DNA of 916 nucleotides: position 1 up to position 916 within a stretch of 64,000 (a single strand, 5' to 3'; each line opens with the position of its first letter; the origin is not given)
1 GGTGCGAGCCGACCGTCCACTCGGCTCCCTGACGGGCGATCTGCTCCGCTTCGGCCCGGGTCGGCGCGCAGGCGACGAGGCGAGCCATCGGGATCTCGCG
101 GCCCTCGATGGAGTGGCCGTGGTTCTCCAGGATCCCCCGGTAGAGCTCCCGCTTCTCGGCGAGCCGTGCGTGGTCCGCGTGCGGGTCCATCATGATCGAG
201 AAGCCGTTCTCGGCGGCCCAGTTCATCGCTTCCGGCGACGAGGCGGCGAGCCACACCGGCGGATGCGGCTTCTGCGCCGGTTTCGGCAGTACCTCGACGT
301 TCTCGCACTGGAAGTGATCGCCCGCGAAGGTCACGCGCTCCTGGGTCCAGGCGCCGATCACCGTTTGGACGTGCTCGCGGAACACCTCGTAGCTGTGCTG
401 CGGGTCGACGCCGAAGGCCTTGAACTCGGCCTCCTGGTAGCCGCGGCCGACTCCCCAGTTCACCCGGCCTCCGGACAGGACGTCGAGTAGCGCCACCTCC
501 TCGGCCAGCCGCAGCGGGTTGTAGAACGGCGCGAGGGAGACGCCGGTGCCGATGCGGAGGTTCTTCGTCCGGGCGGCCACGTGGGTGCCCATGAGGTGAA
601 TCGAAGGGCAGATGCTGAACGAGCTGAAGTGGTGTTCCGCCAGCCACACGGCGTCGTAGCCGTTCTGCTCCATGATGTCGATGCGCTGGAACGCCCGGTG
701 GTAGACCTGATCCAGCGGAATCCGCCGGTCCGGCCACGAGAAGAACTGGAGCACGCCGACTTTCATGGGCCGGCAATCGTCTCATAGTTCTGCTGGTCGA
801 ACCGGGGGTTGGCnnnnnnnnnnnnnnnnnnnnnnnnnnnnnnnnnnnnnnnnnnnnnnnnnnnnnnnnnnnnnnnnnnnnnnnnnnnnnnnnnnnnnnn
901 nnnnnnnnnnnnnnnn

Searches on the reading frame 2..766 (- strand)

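Call 23: search_protein_families(library=pfam, proteins=[window:2-766:-], max_evalue=0.00001)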
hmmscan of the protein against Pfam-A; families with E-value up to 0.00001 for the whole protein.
window:2-766:- (255 aa): 1 family
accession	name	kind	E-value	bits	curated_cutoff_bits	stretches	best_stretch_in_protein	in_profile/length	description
PF00296.26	Bac_luciferase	-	5.5e-64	216.9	27.9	1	20-246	20-243/314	Luciferase-like monooxygenase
